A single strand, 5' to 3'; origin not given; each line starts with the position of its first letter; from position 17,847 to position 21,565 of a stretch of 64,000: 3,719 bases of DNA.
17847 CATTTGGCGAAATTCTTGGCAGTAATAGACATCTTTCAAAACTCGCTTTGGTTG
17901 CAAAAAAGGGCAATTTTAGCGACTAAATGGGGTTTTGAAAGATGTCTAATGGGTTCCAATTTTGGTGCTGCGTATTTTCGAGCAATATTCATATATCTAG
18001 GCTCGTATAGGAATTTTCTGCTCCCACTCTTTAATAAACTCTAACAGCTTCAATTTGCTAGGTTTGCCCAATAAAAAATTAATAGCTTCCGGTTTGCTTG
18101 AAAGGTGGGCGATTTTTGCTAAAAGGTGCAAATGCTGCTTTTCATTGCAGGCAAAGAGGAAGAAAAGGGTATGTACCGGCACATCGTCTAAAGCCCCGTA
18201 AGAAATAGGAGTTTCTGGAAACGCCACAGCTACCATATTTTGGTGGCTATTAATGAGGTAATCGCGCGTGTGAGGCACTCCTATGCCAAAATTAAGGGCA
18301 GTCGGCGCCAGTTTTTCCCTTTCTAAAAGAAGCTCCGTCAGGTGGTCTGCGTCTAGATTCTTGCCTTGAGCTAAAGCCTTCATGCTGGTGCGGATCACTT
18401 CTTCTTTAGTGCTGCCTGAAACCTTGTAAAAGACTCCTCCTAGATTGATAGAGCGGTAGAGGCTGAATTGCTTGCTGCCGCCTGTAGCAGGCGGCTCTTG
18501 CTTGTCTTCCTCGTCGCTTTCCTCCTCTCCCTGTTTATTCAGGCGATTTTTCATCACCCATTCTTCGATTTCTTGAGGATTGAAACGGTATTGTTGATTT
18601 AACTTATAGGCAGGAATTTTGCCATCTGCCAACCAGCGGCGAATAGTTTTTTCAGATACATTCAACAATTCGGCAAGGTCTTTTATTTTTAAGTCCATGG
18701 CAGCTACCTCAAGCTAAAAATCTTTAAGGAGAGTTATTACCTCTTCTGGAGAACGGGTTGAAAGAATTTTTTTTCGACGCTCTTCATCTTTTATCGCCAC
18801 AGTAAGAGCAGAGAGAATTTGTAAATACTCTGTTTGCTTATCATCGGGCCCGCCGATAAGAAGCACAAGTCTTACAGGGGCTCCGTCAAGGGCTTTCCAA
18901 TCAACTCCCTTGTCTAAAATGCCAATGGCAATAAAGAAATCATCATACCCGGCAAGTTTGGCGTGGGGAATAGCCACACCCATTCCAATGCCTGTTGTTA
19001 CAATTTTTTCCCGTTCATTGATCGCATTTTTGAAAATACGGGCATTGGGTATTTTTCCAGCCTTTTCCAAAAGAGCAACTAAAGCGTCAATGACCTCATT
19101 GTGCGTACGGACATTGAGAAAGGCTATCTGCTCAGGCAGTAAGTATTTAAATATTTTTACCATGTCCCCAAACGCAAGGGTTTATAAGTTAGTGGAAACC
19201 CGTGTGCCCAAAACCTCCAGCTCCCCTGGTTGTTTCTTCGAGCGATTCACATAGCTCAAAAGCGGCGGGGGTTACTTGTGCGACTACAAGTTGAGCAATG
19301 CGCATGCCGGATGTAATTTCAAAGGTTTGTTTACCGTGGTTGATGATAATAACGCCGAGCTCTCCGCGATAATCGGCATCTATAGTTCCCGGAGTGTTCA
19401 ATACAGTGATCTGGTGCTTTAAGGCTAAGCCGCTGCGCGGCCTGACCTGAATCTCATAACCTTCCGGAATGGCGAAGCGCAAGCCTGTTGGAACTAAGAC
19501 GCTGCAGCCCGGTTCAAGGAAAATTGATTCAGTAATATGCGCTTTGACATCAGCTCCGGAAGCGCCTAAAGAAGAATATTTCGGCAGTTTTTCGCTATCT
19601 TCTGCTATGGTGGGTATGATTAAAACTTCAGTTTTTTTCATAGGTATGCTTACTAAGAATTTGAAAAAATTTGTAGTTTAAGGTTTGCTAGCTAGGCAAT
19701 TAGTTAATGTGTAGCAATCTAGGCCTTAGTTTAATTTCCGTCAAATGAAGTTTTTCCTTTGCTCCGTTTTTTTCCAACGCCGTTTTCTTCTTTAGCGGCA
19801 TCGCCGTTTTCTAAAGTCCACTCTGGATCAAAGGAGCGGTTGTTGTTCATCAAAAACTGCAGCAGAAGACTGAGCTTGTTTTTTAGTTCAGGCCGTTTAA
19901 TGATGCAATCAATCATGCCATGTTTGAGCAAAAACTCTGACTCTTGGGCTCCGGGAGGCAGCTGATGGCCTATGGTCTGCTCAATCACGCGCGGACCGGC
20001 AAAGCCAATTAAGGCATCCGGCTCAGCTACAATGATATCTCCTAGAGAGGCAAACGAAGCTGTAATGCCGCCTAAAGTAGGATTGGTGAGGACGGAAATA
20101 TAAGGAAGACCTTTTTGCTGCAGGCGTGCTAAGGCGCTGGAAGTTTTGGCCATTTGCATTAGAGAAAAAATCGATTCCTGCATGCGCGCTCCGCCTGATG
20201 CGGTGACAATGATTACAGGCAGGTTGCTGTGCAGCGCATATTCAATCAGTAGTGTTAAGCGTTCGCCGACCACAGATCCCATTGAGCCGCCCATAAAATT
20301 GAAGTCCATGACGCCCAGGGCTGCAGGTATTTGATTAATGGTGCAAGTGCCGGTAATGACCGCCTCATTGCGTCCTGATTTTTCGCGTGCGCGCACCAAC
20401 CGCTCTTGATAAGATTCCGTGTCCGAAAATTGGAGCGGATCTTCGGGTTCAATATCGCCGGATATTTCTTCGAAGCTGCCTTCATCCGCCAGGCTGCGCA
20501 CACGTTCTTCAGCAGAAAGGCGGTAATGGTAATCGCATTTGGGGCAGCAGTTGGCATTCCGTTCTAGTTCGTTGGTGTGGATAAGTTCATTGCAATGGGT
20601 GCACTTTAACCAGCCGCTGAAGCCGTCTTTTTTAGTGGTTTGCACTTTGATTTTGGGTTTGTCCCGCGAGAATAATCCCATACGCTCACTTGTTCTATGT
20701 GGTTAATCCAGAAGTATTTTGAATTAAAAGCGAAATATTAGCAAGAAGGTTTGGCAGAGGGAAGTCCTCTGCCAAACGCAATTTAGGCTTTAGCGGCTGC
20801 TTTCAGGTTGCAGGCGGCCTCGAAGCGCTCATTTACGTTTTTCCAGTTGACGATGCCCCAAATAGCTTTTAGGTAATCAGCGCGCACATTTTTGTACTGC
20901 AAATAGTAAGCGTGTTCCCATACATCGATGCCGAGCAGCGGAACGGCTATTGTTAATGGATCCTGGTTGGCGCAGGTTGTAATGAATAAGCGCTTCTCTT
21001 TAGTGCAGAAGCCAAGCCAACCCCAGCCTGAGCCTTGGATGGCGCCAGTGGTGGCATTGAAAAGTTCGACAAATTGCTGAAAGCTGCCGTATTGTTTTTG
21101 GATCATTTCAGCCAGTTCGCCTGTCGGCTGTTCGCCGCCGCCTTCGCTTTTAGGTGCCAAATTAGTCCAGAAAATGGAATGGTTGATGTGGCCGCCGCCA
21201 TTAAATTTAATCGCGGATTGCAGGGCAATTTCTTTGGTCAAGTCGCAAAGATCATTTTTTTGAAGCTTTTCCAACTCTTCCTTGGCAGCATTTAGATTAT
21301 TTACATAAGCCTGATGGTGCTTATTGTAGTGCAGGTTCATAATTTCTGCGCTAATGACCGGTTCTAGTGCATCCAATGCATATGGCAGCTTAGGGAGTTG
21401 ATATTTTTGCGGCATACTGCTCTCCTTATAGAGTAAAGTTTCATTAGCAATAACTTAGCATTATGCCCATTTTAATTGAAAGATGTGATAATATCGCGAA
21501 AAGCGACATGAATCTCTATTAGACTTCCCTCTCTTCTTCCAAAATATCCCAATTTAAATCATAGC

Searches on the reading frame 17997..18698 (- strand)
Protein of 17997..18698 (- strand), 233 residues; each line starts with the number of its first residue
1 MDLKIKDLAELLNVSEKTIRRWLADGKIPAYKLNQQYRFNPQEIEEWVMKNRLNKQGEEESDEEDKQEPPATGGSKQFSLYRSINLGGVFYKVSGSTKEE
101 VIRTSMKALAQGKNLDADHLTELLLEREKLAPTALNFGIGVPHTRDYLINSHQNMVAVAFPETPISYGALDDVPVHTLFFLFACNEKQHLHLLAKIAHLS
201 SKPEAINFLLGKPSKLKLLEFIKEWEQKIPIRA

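Call 11: search_protein_families(library=ncbifam, proteins=[window:17997-18698:-], max_evalue=0.00001)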
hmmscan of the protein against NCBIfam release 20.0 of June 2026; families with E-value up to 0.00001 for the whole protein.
window:17997-18698:- (233 aa): 8 families
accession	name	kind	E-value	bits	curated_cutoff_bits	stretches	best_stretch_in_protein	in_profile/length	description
TIGR00848.1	fruA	subfamily_domain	1.6e-15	57.1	103.5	1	89-202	7-122/129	fructose PTS transporter subunit IIA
NF047737.1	antiphage_MADS1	equivalog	7.7e-14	51.7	80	1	3-48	4-49/49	methylation-associated defense system helix-turn-helix domain-containing protein MAD1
TIGR01419.1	nitro_reg_IIA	equivalog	7.3e-13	48.6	138.7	1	89-207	11-128/145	PTS IIA-like nitrogen regulatory protein PtsN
TIGR01764.1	excise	domain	2.9e-12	46.8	28.8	1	5-48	4-47/49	excisionase family DNA-binding protein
NF008145.0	PRK10896.1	equivalog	6.9e-10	38.9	221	1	94-198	24-129/161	PTS IIA-like nitrogen regulatory protein PtsN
NF007293.0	PRK09765.1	equivalog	1.1e-09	37.4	763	1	91-226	15-153/639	PTS 2-O-a-mannosyl-D-glycerate transporter subunit IIABC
NF007389.0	PRK09913.1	equivalog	2e-08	34.3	151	1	92-207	12-128/148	PTS fructose transporter subunit IIA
NF011663.0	PRK15083.1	subfamily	2.5e-07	29.2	589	1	63-223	477-635/639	PTS mannitol transporter subunit IICBA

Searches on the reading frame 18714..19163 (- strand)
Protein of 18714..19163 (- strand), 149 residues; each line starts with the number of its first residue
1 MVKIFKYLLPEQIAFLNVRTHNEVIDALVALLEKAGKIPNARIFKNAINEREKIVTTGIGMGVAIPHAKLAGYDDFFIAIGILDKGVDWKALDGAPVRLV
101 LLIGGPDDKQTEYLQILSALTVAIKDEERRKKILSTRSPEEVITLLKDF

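Call 11: search_protein_families(library=ncbifam, proteins=[window:18714-19163:-], max_evalue=0.00001)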
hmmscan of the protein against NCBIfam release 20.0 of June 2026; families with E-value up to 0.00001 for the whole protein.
window:18714-19163:- (149 aa): 7 families
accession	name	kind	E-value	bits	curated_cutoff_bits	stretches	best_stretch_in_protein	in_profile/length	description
TIGR00848.1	fruA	subfamily_domain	3.5e-28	98.1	103.5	1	17-132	12-128/129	fructose PTS transporter subunit IIA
NF007293.0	PRK09765.1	equivalog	3.5e-21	75.4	763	1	17-148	18-151/639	PTS 2-O-a-mannosyl-D-glycerate transporter subunit IIABC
TIGR01419.1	nitro_reg_IIA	equivalog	2.9e-18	66.1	138.7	1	18-148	15-145/145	PTS IIA-like nitrogen regulatory protein PtsN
NF007389.0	PRK09913.1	equivalog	1.5e-16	60.7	151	1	19-146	16-142/148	PTS fructose transporter subunit IIA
NF008145.0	PRK10896.1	equivalog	4.7e-14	52.4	221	1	26-147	33-154/161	PTS IIA-like nitrogen regulatory protein PtsN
NF011663.0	PRK15083.1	subfamily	1.4e-09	36.6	589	1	20-147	510-635/639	PTS mannitol transporter subunit IICBA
NF008319.0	PRK11109.1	equivalog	1.3e-07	31.2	302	1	19-147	16-140/376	fused PTS fructose transporter subunit IIA/HPr protein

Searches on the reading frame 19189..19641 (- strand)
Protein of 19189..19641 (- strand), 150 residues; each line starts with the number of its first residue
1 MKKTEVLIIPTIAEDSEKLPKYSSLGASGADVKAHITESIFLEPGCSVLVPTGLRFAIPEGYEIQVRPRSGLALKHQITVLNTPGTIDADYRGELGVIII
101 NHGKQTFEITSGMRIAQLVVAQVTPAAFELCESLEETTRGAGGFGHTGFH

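Call 11: search_protein_families(library=ncbifam, proteins=[window:19189-19641:-], max_evalue=0.00001)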
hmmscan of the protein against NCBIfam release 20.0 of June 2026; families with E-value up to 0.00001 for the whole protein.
window:19189-19641:- (150 aa): 5 families
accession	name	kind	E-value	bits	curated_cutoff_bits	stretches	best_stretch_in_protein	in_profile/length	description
NF001862.0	PRK00601.1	equivalog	2e-56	189.8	103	1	3-149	3-149/150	dUTP diphosphatase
TIGR00576.1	dut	superfamily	3.7e-50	169.4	102.55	1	14-148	8-142/143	dUTP diphosphatase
NF010561.0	PRK13956.1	equivalog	2.6e-10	40.3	223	1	14-148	13-146/147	dUTP diphosphatase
TIGR02274.1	dCTP_deam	equivalog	3.5e-10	39.9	92.8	1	35-125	67-156/180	dCTP deaminase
NF002598.0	PRK02253.1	equivalog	1.7e-06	27.6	130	1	34-124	68-151/167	deoxyuridine 5'-triphosphate nucleotidohydrolase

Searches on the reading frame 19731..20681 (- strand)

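Call 11: search_protein_families(library=ncbifam, proteins=[window:19731-20681:-], max_evalue=0.00001)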
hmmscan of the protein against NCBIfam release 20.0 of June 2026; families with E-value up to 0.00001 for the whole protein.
window:19731-20681:- (316 aa): 4 families
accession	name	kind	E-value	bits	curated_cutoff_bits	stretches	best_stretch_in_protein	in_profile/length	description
TIGR00515.1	accD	equivalog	6.2e-121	403.1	317.45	1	9-280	9-282/285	acetyl-CoA carboxylase, carboxyltransferase subunit beta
TIGR03133.1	malonate_beta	equivalog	3.2e-22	79.1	278.15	1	53-239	4-185/274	biotin-independent malonate decarboxylase subunit beta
NF005530.0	PRK07189.1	equivalog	1.1e-21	77.2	228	1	52-239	13-195/303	biotin-independent malonate decarboxylase subunit beta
TIGR01117.1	mmdA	subfamily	5.3e-17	61.8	998.8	1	53-288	29-254/512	methylmalonyl-CoA decarboxylase subunit alpha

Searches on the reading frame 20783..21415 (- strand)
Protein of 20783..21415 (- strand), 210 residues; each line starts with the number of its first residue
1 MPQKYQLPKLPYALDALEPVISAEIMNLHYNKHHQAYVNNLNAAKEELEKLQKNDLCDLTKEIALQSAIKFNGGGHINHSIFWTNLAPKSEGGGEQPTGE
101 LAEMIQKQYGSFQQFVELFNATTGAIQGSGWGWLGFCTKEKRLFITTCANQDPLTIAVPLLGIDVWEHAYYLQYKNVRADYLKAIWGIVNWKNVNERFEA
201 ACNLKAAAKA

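Call 11: search_protein_families(library=ncbifam, proteins=[window:20783-21415:-], max_evalue=0.00001)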
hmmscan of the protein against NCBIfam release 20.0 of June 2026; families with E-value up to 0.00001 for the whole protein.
window:20783-21415:- (210 aa): 3 families
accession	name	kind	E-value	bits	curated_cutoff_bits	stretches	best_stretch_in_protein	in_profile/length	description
NF008177.0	PRK10925.1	equivalog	1.5e-49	168.6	363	1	5-200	3-204/206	superoxide dismutase [Mn]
NF007832.0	PRK10543.1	equivalog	1.1e-47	162.1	348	1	5-199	3-192/193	superoxide dismutase [Fe]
NF041312.1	Superox_dis_Halo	equivalog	7.1e-46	156.7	300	1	7-203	2-193/196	superoxide dismutase [Mn]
